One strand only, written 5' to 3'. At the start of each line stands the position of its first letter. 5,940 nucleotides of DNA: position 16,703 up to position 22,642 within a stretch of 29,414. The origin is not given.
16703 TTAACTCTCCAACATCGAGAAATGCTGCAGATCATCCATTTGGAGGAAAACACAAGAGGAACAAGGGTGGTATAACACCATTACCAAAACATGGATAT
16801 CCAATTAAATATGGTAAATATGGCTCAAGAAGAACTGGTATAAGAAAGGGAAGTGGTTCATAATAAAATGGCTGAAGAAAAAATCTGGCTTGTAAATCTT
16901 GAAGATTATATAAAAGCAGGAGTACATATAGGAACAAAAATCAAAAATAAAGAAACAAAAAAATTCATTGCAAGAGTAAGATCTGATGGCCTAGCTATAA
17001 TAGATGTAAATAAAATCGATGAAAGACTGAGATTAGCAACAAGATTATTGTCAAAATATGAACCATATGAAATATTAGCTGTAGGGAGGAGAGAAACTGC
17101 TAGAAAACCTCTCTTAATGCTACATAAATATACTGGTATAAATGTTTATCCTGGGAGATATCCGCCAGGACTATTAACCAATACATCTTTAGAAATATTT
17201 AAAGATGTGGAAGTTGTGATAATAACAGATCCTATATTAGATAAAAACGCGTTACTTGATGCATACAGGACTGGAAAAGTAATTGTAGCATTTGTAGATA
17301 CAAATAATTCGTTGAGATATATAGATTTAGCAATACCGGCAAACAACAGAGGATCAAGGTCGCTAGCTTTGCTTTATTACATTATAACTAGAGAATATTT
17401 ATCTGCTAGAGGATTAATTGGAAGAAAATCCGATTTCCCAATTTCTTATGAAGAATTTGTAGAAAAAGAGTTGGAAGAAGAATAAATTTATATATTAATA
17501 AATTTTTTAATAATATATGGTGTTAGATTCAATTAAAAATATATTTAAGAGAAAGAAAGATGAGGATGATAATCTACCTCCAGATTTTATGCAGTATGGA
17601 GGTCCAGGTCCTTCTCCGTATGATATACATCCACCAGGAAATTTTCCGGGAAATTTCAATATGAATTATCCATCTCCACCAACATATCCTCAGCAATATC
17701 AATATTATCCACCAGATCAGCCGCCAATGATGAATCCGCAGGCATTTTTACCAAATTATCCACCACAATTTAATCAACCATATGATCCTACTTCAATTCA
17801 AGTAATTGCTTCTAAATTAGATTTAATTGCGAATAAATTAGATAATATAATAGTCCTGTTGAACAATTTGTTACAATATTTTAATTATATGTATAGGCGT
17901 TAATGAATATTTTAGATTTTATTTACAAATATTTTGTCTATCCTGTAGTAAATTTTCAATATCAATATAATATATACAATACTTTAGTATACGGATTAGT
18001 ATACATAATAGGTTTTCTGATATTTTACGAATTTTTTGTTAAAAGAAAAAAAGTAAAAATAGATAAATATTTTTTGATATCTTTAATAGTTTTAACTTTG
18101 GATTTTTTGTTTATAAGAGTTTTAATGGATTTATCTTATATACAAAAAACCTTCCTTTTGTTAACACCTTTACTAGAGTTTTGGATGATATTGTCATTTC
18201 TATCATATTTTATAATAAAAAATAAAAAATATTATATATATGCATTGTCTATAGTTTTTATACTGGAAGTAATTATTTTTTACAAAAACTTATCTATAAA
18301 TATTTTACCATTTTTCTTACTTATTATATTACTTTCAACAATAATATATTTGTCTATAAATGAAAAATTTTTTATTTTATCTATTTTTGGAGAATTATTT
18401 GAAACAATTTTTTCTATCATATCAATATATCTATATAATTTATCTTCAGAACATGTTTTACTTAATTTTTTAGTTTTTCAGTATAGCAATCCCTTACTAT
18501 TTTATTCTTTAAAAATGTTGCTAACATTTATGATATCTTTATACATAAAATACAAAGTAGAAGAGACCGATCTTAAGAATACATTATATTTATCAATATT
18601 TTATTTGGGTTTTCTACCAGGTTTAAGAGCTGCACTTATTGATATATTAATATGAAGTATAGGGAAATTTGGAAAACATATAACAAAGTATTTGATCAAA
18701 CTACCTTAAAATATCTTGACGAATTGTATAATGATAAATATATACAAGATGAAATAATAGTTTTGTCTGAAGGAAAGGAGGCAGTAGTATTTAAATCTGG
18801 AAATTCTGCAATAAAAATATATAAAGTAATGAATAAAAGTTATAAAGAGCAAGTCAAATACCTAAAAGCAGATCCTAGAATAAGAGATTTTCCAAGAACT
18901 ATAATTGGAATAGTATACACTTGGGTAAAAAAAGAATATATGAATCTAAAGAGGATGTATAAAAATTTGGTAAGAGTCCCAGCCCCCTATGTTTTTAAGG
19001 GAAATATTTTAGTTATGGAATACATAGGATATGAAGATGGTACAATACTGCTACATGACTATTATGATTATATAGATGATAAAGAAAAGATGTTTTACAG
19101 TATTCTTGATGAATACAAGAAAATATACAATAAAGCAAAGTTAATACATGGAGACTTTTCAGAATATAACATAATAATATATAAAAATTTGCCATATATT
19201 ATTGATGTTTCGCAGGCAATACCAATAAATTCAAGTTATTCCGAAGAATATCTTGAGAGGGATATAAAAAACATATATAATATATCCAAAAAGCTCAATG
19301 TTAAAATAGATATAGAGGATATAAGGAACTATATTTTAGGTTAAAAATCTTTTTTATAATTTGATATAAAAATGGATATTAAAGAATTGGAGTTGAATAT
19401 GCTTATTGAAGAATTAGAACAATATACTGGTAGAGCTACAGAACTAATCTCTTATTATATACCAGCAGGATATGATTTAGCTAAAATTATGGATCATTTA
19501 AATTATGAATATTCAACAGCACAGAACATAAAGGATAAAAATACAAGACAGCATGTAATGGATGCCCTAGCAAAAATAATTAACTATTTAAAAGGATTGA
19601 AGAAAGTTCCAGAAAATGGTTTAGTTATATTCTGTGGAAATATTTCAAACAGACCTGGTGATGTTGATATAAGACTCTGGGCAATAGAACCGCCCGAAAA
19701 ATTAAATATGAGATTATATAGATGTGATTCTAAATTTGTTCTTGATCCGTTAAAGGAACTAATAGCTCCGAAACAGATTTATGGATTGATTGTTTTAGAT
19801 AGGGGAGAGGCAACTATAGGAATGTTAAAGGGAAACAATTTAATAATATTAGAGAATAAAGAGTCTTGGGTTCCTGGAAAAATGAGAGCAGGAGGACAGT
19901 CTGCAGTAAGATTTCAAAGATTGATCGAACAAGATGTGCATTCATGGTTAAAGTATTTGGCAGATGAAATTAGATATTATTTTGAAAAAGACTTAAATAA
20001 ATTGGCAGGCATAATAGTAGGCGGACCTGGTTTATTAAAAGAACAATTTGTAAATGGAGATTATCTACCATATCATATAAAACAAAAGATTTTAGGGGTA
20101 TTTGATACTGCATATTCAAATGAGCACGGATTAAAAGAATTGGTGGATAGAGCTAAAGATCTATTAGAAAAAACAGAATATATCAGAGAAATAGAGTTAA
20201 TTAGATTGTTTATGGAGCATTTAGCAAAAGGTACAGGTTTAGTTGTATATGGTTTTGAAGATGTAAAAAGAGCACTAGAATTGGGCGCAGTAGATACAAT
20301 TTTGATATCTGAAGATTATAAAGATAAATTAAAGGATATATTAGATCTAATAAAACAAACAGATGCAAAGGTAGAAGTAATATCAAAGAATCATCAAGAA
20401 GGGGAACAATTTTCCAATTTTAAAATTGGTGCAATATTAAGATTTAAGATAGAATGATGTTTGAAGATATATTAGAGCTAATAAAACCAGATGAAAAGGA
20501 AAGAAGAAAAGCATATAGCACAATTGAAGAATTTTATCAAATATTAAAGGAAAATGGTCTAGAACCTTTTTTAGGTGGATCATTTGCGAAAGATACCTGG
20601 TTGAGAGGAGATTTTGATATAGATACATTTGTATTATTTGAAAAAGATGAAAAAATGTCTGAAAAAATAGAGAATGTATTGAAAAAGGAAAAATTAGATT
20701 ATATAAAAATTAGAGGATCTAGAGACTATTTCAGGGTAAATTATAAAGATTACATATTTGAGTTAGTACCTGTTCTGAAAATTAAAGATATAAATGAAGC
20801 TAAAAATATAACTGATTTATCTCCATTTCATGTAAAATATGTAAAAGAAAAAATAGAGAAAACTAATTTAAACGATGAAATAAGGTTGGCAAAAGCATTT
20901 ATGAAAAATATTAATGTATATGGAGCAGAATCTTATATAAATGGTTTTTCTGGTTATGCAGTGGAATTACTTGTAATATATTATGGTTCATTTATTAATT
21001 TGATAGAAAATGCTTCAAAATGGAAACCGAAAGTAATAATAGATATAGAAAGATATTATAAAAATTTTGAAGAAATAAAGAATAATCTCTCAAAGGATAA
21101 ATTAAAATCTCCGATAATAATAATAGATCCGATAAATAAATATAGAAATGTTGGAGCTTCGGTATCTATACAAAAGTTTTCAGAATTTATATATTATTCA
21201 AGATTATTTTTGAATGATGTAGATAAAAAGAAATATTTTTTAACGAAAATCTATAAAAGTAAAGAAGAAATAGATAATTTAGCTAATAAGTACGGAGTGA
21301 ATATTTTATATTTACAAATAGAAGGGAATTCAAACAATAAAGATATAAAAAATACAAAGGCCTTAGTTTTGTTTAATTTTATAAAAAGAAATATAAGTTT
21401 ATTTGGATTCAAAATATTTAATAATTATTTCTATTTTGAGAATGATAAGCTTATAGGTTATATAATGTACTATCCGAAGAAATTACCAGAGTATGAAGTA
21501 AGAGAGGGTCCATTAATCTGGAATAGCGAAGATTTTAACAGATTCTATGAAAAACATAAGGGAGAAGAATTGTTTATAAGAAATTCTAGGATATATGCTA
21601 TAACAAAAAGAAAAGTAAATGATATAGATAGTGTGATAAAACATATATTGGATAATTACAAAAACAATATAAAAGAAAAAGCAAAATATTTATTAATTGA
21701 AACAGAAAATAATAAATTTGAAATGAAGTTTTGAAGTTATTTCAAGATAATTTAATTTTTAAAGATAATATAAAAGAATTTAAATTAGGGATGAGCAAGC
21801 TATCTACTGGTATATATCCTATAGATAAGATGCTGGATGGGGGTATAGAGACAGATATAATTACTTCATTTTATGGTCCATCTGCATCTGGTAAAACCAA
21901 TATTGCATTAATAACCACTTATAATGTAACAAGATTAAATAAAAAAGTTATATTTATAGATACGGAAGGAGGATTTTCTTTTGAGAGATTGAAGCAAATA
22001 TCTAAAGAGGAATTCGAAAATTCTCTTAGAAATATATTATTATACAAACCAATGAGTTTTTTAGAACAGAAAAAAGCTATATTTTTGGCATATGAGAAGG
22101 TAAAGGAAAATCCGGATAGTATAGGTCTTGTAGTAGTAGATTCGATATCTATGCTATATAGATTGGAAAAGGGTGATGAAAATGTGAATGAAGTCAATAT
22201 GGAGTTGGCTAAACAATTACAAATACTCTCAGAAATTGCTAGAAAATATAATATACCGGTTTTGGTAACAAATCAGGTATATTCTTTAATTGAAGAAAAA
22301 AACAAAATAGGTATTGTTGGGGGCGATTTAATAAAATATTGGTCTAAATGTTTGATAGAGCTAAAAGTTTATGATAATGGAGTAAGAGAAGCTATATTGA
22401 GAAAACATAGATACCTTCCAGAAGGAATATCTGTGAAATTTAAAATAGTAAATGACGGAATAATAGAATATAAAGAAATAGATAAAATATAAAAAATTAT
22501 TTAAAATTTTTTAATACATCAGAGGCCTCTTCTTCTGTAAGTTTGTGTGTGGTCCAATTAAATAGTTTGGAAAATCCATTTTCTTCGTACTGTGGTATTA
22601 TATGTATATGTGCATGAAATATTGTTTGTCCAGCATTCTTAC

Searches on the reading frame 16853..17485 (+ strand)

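Call 61: search_protein_families(library=pfam, proteins=[window:16853-17485:+], max_evalue=0.0001)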
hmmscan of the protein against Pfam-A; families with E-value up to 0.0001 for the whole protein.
window:16853-17485:+ (210 aa): 1 family
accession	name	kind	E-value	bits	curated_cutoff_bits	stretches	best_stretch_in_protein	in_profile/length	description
PF00318.25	Ribosomal_S2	-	3.5e-18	66.1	26.1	2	120-180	151-211/216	Ribosomal protein S2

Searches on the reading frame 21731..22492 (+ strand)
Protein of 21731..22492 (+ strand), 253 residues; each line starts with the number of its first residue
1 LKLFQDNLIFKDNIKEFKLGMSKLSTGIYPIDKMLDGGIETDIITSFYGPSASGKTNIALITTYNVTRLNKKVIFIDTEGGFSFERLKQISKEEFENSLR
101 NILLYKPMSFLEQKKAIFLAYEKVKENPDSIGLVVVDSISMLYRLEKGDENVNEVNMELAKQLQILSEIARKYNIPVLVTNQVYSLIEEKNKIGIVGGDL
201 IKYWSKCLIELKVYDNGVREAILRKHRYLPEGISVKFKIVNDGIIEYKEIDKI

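Call 89: search_protein_families(library=ncbifam, proteins=[window:21731-22492:+], max_evalue=0.001)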
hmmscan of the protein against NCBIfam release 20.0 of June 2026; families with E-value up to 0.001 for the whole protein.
window:21731-22492:+ (253 aa): 13 families
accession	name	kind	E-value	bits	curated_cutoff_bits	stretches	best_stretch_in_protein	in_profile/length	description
TIGR02237.1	recomb_radB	equivalog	7.6e-72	241.6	172.4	1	31-244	1-209/210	DNA repair and recombination protein RadB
NF006861.0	PRK09361.1-1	equivalog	8.9e-45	153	278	1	23-249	4-232/235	DNA repair and recombination protein RadB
NF003301.0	PRK04301.1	equivalog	6.8e-34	117.4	259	1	13-246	72-315/316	DNA repair and recombination protein RadA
TIGR02236.1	recomb_radA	equivalog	9.4e-29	100.7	361.15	1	14-244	68-309/311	DNA repair and recombination protein RadA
TIGR02238.1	recomb_DMC1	equivalog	5.5e-25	88.2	447.7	1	7-244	61-311/314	meiotic recombinase Dmc1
TIGR02239.1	recomb_RAD51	equivalog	1.8e-23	83.2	478.05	1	17-249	71-316/316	DNA repair protein RAD51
TIGR02012.1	tigrfam_recA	equivalog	2.1e-09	37.1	325.3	1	19-210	31-220/321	recombinase RecA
TIGR03600.1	phage_DnaB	exception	7.1e-06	25.3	498.65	0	21-79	174-232/421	phage replicative helicase, DnaB family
TIGR03881.1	KaiC_arch_4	hypoth_equivalog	2.7e-05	23.9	247.8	1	23-137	2-88/231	KaiC domain-containing protein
TIGR00665.1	DnaB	equivalog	3e-05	23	385.25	0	117-190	293-362/435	replicative DNA helicase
NF004384.0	PRK05748.1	equivalog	5.2e-05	22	525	0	123-191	307-372/452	replicative DNA helicase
NF006799.0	PRK09302.1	equivalog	0.00018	20.2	408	0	23-184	254-409/515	circadian clock protein KaiC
TIGR03880.1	KaiC_arch_3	hypoth_equivalog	0.0008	19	249.45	0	27-150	1-127/224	KaiC domain-containing protein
